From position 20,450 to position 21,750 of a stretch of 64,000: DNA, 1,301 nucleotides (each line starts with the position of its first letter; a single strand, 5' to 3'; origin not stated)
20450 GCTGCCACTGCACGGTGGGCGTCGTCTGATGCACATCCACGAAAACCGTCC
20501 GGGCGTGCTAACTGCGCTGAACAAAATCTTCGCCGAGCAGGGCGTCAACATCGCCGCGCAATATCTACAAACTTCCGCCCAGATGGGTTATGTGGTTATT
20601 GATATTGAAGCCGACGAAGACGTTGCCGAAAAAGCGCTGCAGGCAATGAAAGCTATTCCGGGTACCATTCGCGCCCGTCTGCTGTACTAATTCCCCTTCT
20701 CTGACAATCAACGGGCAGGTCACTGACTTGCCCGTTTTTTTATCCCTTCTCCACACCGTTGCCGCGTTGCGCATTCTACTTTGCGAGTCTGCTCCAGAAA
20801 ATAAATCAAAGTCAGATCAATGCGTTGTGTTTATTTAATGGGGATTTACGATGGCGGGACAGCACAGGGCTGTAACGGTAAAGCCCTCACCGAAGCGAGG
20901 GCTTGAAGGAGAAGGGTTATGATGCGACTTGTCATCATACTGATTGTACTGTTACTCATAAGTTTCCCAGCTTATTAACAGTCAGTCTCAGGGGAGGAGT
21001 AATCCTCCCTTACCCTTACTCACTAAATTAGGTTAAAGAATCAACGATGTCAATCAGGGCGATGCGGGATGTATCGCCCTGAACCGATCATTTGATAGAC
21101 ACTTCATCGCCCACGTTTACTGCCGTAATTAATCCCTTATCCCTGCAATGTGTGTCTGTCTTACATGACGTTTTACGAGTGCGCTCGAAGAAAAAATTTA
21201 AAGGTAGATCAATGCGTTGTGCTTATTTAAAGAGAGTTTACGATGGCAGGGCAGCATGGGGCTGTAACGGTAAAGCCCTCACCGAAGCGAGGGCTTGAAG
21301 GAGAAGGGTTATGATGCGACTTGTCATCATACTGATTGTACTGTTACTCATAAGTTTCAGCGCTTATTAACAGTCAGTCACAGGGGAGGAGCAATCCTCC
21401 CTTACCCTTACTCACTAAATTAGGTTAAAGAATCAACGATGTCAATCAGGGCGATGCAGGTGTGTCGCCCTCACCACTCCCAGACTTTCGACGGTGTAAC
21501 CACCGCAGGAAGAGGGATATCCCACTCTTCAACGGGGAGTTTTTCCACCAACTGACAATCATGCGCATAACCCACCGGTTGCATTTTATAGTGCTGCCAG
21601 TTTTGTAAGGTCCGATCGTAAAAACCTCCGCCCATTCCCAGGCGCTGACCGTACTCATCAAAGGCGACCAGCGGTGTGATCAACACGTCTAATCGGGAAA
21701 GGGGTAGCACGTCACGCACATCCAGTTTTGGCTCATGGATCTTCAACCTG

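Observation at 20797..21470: Tandem duplication of an ibs/sib type I toxin-antitoxin unit in the serA-ygfA spacer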

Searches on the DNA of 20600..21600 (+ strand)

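Call 4: search_dna_similar(query=window:20600-21600:+, collection=ecoli_genomes, mode=near, max_rows=30, rows=spread)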
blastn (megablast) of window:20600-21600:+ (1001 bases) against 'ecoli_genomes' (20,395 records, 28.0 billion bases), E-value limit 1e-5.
Records with a match: 5425; places in all: 7296; records where one place covers at least 80% of the query: 5423.
Genomes with a match: 5425 of 5426; with a place that covers at least 80% of the query: 5423. Places per genome that has any: lowest 1, median 1, highest 2. On chromosomes: 7295 places; on plasmids: 1.
Best place of each record, by identity: >=99% 50; 95-99% 4932; 90-95% 443.
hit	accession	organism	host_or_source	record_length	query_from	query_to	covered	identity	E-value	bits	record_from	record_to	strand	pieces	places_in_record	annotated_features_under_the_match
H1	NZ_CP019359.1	Escherichia coli strain XH990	Homo sapiens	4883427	1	1001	100%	100.0%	0e+0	1849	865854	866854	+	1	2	fau: 5-formyltetrahydrofolate cyclo-ligase | serA: phosphoglycerate dehydrogenase | ibsC: type I toxin-antitoxin system toxin IbsC (x2)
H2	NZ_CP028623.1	Escherichia coli strain 138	cattle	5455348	1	1001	100%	96.6%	0e+0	1661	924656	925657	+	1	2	fau: 5-formyltetrahydrofolate cyclo-ligase | serA: phosphoglycerate dehydrogenase | ibsC: type I toxin-antitoxin system toxin IbsC | type I toxin-antitoxin system Ibs family toxin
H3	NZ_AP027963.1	Escherichia coli strain VE-T9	-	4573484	1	1001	100%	95.9%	0e+0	1620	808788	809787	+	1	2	fau: 5-formyltetrahydrofolate cyclo-ligase | serA: phosphoglycerate dehydrogenase | ibsC: type I toxin-antitoxin system toxin IbsC | type I toxin-antitoxin system Ibs family toxin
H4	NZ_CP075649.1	Escherichia coli strain STEC17-190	Homo sapiens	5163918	1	1001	100%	95.4%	0e+0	1594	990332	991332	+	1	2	fau: 5-formyltetrahydrofolate cyclo-ligase | serA: phosphoglycerate dehydrogenase | ibsC: type I toxin-antitoxin system toxin IbsC | type I toxin-antitoxin system Ibs family toxin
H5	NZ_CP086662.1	Escherichia coli strain E2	animal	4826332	1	1001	100%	95.4%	0e+0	1594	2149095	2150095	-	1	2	fau: 5-formyltetrahydrofolate cyclo-ligase | serA: phosphoglycerate dehydrogenase | type I toxin-antitoxin system Ibs family toxin | ibsC: type I toxin-antitoxin system toxin IbsC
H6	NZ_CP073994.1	Escherichia coli strain MB1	Poultry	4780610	1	1001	100%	95.4%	0e+0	1594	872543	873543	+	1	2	fau: 5-formyltetrahydrofolate cyclo-ligase | serA: phosphoglycerate dehydrogenase | ibsC: type I toxin-antitoxin system toxin IbsC | type I toxin-antitoxin system Ibs family toxin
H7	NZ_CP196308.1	Escherichia coli strain ECE218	Homo sapiens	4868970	1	1001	100%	95.4%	0e+0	1594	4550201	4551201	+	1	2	fau: 5-formyltetrahydrofolate cyclo-ligase | serA: phosphoglycerate dehydrogenase | ibsC: type I toxin-antitoxin system toxin IbsC | type I toxin-antitoxin system Ibs family toxin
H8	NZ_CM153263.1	Escherichia coli strain Bongo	Eastern Bongo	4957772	1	1001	100%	95.4%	0e+0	1594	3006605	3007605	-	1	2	fau: 5-formyltetrahydrofolate cyclo-ligase | serA: phosphoglycerate dehydrogenase | type I toxin-antitoxin system Ibs family toxin | ibsC: type I toxin-antitoxin system toxin IbsC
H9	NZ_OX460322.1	Escherichia coli strain EC0880B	Derived from parental isolate EC0880B ...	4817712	1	1001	100%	95.4%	0e+0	1594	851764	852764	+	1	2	fau: 5-formyltetrahydrofolate cyclo-ligase | serA: phosphoglycerate dehydrogenase | ibsC: type I toxin-antitoxin system toxin IbsC | type I toxin-antitoxin system Ibs family toxin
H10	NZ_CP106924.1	Escherichia coli strain MFDS1016424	spicy squid salad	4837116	1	1001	100%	95.3%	0e+0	1589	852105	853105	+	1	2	fau: 5-formyltetrahydrofolate cyclo-ligase | serA: phosphoglycerate dehydrogenase | ibsC: type I toxin-antitoxin system toxin IbsC | type I toxin-antitoxin system Ibs family toxin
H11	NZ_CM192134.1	Escherichia coli strain Ec-U14-2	Homo sapiens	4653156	1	1001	91%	96.6%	0e+0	1508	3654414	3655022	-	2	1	fau: 5-formyltetrahydrofolate cyclo-ligase | serA: phosphoglycerate dehydrogenase | type I toxin-antitoxin system Ibs family toxin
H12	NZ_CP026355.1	Escherichia coli strain 3A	not applicable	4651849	1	1001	91%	96.5%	0e+0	1502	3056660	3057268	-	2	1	fau: 5-formyltetrahydrofolate cyclo-ligase | serA: phosphoglycerate dehydrogenase | ibsC: type I toxin-antitoxin system toxin IbsC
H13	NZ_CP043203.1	Escherichia coli O16:H48 strain PG20180058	mouse gut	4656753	1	1001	91%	96.5%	0e+0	1502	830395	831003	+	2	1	fau: 5-formyltetrahydrofolate cyclo-ligase | serA: phosphoglycerate dehydrogenase | ibsC: type I toxin-antitoxin system toxin IbsC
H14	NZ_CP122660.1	Escherichia coli strain ETEC4073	Sus scrofa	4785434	1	1001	91%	96.5%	0e+0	1502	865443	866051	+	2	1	fau: 5-formyltetrahydrofolate cyclo-ligase | serA: phosphoglycerate dehydrogenase | ibsC: type I toxin-antitoxin system toxin IbsC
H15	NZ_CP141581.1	Escherichia coli strain ECO-104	sputum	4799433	1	1001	91%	96.5%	0e+0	1502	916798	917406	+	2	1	fau: 5-formyltetrahydrofolate cyclo-ligase | serA: phosphoglycerate dehydrogenase | ibsC: type I toxin-antitoxin system toxin IbsC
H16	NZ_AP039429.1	Escherichia coli strain EC332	Gallus gallus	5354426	1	1001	91%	96.5%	0e+0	1502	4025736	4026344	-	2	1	fau: 5-formyltetrahydrofolate cyclo-ligase | serA: phosphoglycerate dehydrogenase | ibsC: type I toxin-antitoxin system toxin IbsC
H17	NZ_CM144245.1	Escherichia coli strain CB7453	Homo sapiens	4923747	1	1001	91%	96.4%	0e+0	1497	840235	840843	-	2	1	fau: 5-formyltetrahydrofolate cyclo-ligase | serA: phosphoglycerate dehydrogenase | ibsC: type I toxin-antitoxin system toxin IbsC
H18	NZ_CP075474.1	Escherichia coli strain NT1N28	pig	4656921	1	1001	91%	96.4%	0e+0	1497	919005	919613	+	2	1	fau: 5-formyltetrahydrofolate cyclo-ligase | serA: phosphoglycerate dehydrogenase | ibsC: type I toxin-antitoxin system toxin IbsC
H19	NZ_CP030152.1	Escherichia coli strain JSMCR1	chicken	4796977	1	1001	91%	96.4%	0e+0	1497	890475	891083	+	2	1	fau: 5-formyltetrahydrofolate cyclo-ligase | serA: phosphoglycerate dehydrogenase | ibsC: type I toxin-antitoxin system toxin IbsC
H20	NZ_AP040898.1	Escherichia coli strain c1-17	Homo sapiens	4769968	1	1001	91%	96.4%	0e+0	1497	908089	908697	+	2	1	fau: 5-formyltetrahydrofolate cyclo-ligase | serA: phosphoglycerate dehydrogenase | ibsC: type I toxin-antitoxin system toxin IbsC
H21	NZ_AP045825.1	Escherichia coli strain 23CRST050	Homo sapiens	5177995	1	1001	91%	96.4%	0e+0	1497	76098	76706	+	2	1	fau: 5-formyltetrahydrofolate cyclo-ligase | serA: phosphoglycerate dehydrogenase | ibsC: type I toxin-antitoxin system toxin IbsC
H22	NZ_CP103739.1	Escherichia coli strain 3359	Homo sapiens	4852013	1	1001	91%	96.2%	0e+0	1486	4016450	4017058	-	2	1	fau: 5-formyltetrahydrofolate cyclo-ligase | serA: phosphoglycerate dehydrogenase | ibsC: type I toxin-antitoxin system toxin IbsC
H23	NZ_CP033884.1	Escherichia coli strain 50579417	Homo sapiens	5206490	1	1001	91%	95.9%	0e+0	1475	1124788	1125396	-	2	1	fau: 5-formyltetrahydrofolate cyclo-ligase | serA: phosphoglycerate dehydrogenase | ibsC: type I toxin-antitoxin system toxin IbsC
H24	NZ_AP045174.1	Escherichia coli strain JNEC-KY178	Homo sapiens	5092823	1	1001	91%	95.7%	0e+0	1464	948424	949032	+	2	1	fau: 5-formyltetrahydrofolate cyclo-ligase | serA: phosphoglycerate dehydrogenase | type I toxin-antitoxin system Ibs family toxin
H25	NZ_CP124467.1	Escherichia coli strain AVS0747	wastewater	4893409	1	1001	91%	95.6%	0e+0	1458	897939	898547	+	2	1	fau: 5-formyltetrahydrofolate cyclo-ligase | serA: phosphoglycerate dehydrogenase | ibsC: type I toxin-antitoxin system toxin IbsC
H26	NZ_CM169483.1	Escherichia coli strain EC17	Homo sapiens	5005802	1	1001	91%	95.6%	0e+0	1458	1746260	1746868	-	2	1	fau: 5-formyltetrahydrofolate cyclo-ligase | serA: phosphoglycerate dehydrogenase | ibsC: type I toxin-antitoxin system toxin IbsC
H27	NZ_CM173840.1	Escherichia coli strain 1403KP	Homo sapiens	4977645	1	1001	91%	95.6%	0e+0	1458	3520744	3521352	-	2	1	fau: 5-formyltetrahydrofolate cyclo-ligase | serA: phosphoglycerate dehydrogenase | ibsC: type I toxin-antitoxin system toxin IbsC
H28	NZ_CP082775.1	Escherichia coli O25:H4 strain CU568-3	Homo sapiens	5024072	1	1001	91%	94.8%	0e+0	1421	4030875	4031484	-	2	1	fau: 5-formyltetrahydrofolate cyclo-ligase | serA: phosphoglycerate dehydrogenase | ibsC: type I toxin-antitoxin system toxin IbsC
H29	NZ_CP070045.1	Escherichia coli strain FDAARGOS_1303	Homo sapiens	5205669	1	1001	91%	94.7%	0e+0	1415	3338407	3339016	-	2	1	fau: 5-formyltetrahydrofolate cyclo-ligase | serA: phosphoglycerate dehydrogenase | ibsC: type I toxin-antitoxin system toxin IbsC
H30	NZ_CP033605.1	Escherichia coli O157:H7 strain TR01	Cattle carcass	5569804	1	1001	43%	98.8%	2e-134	766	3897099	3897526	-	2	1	fau: 5-formyltetrahydrofolate cyclo-ligase | serA: phosphoglycerate dehydrogenase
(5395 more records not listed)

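Call 8: search_dna_similar(query=window:21062-21178:+, collection=ecoli_genomes, mode=near, max_rows=20, rows=spread)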
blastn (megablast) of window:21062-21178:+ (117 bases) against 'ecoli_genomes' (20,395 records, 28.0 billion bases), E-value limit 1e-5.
Records with a match: 1857; places in all: 1858; records where one place covers at least 80% of the query: 1850.
Genomes with a match: 1857 of 5426; with a place that covers at least 80% of the query: 1850. Places per genome that has any: lowest 1, median 1, highest 2. On chromosomes: 1858 places; on plasmids: 0.
Best place of each record, by identity: >=99% 55; 90-95% 311; 80-90% 1491.
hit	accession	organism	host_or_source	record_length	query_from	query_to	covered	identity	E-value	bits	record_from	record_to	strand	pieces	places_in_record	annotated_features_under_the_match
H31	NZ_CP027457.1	Escherichia coli strain 88-3493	missing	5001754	1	117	100%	100.0%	1e-53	279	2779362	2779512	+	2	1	none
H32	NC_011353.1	Escherichia coli O157:H7 str. EC4115 strain EC4115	-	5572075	1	117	100%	92.4%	1e-38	167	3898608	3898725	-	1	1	none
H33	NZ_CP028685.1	Escherichia coli strain 111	cattle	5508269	1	117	100%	92.4%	1e-38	167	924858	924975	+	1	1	none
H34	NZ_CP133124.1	Escherichia coli O157:H7 strain PNUSAE146742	missing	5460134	1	117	100%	92.4%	1e-38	167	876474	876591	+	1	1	none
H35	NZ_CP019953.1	Escherichia coli M8 strain M8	Mus musculus C57Bl/6J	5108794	1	117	100%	82.2%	1e-18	100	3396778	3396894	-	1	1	none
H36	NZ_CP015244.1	Escherichia coli O91 str. RM7190 strain RM7190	pig feces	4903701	1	117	100%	82.2%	1e-18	100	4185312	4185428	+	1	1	none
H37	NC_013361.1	Escherichia coli O26:H11 str. 11368 strain 11368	-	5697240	1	117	100%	82.2%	1e-18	100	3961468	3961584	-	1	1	none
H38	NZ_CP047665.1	Escherichia coli strain LD26-1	feces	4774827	1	117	100%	82.2%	1e-18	100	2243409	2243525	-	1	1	none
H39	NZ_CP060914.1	Escherichia coli strain EC18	Homo sapiens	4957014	1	117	100%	82.2%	1e-18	100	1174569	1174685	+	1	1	none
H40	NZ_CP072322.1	Escherichia coli strain EC-JS426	Homo sapiens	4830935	1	117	100%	82.2%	1e-18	100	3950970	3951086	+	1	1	none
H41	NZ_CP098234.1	Escherichia coli strain ZYB39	bovine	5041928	1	117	100%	82.2%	1e-18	100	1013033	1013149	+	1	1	none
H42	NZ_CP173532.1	Escherichia coli strain 98209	Homo sapiens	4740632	1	117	100%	82.2%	1e-18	100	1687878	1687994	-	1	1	none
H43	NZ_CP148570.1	Escherichia coli strain Z1322HEC0009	Homo sapiens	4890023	1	117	100%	82.2%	1e-18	100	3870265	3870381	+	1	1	none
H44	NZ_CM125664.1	Escherichia coli strain 2020S05-013-31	not applicable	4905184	1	117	100%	82.2%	1e-18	100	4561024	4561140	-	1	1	none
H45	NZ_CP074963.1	Escherichia coli strain 00_3305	Homo sapiens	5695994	1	117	100%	82.2%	1e-18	100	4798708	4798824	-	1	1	none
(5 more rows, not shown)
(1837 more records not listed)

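Call 10: get_annotated_region(hit=H1, flank=1500)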
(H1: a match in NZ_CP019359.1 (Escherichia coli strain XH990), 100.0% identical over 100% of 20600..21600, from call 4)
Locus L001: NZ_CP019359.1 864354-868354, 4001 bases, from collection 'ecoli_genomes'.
description: Escherichia coli strain XH990 chromosome, complete genome
organism: Escherichia coli strain XH990 (NCBI taxid 562)
replicon: chromosome; assembly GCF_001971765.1
host: Homo sapiens; source: urine; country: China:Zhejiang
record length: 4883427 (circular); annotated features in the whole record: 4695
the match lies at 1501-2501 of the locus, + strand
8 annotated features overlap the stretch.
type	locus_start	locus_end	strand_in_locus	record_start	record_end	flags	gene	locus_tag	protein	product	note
CDS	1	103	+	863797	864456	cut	rpiA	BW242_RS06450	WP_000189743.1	ribose-5-phosphate isomerase RpiA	-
CDS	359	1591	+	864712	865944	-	serA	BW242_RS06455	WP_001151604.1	phosphoglycerate dehydrogenase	-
CDS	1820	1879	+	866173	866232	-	ibsC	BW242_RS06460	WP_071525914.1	type I toxin-antitoxin system toxin IbsC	-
CDS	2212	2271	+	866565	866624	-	ibsC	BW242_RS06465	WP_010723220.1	type I toxin-antitoxin system toxin IbsC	-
CDS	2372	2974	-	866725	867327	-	fau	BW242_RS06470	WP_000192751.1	5-formyltetrahydrofolate cyclo-ligase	-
ncRNA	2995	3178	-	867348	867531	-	ssrS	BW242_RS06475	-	6S RNA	-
CDS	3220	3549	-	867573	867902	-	zapA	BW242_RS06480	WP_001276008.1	cell division protein ZapA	-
CDS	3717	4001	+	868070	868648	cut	ygfB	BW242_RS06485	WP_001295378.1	UPF0149 family protein YgfB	-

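Call 11: get_annotated_region(hit=H32, flank=1200)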
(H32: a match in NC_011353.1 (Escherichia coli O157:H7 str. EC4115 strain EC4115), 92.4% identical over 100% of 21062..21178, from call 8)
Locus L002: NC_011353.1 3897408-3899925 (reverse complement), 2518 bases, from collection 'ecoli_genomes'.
description: Escherichia coli O157:H7 str. EC4115, complete sequence
organism: Escherichia coli O157:H7 str. EC4115 strain EC4115 (NCBI taxid 444450)
replicon: chromosome; assembly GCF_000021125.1
host: -; source: -; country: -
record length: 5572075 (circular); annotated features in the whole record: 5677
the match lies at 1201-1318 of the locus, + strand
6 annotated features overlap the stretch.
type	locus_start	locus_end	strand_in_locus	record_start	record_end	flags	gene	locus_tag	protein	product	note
CDS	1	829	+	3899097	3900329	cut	serA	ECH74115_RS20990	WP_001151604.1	phosphoglycerate dehydrogenase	-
CDS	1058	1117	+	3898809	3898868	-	ibsC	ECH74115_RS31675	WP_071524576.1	type I toxin-antitoxin system toxin IbsC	-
CDS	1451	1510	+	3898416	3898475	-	-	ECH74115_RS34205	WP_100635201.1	type I toxin-antitoxin system Ibs family toxin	-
CDS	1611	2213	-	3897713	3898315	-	fau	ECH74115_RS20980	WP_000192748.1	5-formyltetrahydrofolate cyclo-ligase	-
ncRNA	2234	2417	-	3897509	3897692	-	ssrS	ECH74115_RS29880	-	6S RNA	-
CDS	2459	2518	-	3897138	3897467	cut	zapA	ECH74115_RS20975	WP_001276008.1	cell division protein ZapA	-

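Call 15: get_annotated_region(hit=H37, flank=1200)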
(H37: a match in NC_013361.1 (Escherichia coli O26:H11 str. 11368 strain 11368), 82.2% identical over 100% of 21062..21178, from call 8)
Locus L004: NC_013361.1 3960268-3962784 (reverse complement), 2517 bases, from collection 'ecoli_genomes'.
description: Escherichia coli O26:H11 str. 11368, complete sequence
organism: Escherichia coli O26:H11 str. 11368 strain 11368 (NCBI taxid 573235)
replicon: chromosome; assembly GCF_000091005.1
host: -; source: -; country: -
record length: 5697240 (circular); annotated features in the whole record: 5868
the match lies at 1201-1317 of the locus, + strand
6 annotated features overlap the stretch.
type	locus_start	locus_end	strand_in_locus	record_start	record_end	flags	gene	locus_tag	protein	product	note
CDS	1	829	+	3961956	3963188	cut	serA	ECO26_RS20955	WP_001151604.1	phosphoglycerate dehydrogenase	-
CDS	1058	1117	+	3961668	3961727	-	ibsC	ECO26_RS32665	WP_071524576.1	type I toxin-antitoxin system toxin IbsC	-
CDS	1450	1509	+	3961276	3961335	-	-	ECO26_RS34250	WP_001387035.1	type I toxin-antitoxin system Ibs family toxin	-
CDS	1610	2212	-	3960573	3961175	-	fau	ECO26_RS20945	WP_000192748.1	5-formyltetrahydrofolate cyclo-ligase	-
ncRNA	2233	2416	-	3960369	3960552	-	ssrS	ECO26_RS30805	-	6S RNA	-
CDS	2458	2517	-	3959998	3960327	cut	zapA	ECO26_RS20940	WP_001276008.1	cell division protein ZapA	-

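Call 16: get_annotated_region(hit=H30, flank=800)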
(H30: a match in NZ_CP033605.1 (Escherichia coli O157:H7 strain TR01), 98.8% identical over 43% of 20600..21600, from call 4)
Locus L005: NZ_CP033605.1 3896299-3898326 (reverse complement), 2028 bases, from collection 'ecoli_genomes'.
description: Escherichia coli O157:H7 strain TR01 chromosome, complete genome
organism: Escherichia coli O157:H7 strain TR01 (NCBI taxid 83334)
replicon: chromosome; assembly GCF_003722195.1
host: -; source: Cattle carcass; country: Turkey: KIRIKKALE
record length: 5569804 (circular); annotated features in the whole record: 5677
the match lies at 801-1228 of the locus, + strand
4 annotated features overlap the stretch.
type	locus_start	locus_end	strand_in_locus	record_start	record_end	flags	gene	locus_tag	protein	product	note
CDS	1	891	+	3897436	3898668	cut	serA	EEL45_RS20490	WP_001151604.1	phosphoglycerate dehydrogenase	-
CDS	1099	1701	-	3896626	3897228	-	fau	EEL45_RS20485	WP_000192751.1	5-formyltetrahydrofolate cyclo-ligase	-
ncRNA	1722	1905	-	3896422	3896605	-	ssrS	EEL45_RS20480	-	6S RNA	-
CDS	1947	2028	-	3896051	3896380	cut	zapA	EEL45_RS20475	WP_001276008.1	cell division protein ZapA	-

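Call 45: get_annotated_region(hit=H28, flank=200)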
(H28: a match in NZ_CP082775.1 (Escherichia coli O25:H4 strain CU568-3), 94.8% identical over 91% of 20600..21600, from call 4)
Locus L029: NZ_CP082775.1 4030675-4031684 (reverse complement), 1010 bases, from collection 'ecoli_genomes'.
description: Escherichia coli O25:H4 strain CU568-3 chromosome, complete genome
organism: Escherichia coli O25:H4 strain CU568-3 (NCBI taxid 2067421)
replicon: chromosome; assembly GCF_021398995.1
host: Homo sapiens; source: stool; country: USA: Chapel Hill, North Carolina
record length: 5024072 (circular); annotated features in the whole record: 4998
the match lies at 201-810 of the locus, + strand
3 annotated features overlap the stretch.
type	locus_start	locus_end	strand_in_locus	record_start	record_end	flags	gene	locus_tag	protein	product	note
CDS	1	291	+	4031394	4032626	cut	serA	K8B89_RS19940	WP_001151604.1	phosphoglycerate dehydrogenase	-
CDS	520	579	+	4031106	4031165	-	ibsC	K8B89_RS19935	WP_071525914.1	type I toxin-antitoxin system toxin IbsC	-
CDS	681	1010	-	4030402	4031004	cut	fau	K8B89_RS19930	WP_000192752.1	5-formyltetrahydrofolate cyclo-ligase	-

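Call 46: get_annotated_region(hit=H24, flank=200)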
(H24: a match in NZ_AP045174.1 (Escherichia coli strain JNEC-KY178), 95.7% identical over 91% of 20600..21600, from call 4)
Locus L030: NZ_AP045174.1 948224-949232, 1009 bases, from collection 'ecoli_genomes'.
description: Escherichia coli strain JNEC-KY178 chromosome, complete genome
organism: Escherichia coli strain JNEC-KY178 (NCBI taxid 562)
replicon: chromosome; assembly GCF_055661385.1
host: Homo sapiens; source: clinical; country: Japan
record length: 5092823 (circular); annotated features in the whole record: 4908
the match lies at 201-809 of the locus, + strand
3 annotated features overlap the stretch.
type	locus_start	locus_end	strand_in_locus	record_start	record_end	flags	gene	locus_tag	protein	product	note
CDS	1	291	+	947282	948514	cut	serA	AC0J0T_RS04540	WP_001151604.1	phosphoglycerate dehydrogenase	-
CDS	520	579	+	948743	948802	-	-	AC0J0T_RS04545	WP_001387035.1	type I toxin-antitoxin system Ibs family toxin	-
CDS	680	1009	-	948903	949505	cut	fau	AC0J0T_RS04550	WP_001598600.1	5-formyltetrahydrofolate cyclo-ligase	-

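Call 47: get_annotated_region(hit=H11, flank=200)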
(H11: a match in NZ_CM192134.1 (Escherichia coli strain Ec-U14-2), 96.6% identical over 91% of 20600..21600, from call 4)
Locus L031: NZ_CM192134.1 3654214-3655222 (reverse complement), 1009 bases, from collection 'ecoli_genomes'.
description: Escherichia coli strain Ec-U14-2 chromosome, whole genome shotgun sequence
organism: Escherichia coli strain Ec-U14-2 (NCBI taxid 562)
replicon: chromosome; assembly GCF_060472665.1
host: Homo sapiens; source: urine; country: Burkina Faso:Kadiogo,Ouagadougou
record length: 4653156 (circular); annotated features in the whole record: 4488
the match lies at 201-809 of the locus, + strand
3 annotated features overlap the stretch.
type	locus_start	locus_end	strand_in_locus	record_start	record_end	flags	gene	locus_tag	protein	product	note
CDS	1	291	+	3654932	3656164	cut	serA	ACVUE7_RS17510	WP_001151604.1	phosphoglycerate dehydrogenase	-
CDS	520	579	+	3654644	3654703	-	-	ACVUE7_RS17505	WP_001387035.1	type I toxin-antitoxin system Ibs family toxin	-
CDS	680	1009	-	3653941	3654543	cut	fau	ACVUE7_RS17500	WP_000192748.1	5-formyltetrahydrofolate cyclo-ligase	-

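Call 48: get_annotated_region(hit=H2, flank=200)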
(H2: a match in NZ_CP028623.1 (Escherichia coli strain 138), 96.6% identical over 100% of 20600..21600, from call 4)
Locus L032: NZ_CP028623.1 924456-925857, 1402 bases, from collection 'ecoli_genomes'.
description: Escherichia coli strain 138 chromosome, complete genome
organism: Escherichia coli strain 138 (NCBI taxid 562)
replicon: chromosome; assembly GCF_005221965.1
host: -; source: cattle; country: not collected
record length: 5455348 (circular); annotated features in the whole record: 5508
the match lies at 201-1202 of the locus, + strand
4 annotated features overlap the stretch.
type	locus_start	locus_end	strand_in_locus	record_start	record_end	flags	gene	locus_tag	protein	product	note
CDS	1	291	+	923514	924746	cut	serA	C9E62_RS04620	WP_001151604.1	phosphoglycerate dehydrogenase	-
CDS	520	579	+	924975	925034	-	ibsC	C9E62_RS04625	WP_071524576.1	type I toxin-antitoxin system toxin IbsC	-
CDS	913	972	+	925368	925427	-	-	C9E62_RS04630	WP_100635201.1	type I toxin-antitoxin system Ibs family toxin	-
CDS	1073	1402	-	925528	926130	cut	fau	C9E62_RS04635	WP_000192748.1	5-formyltetrahydrofolate cyclo-ligase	-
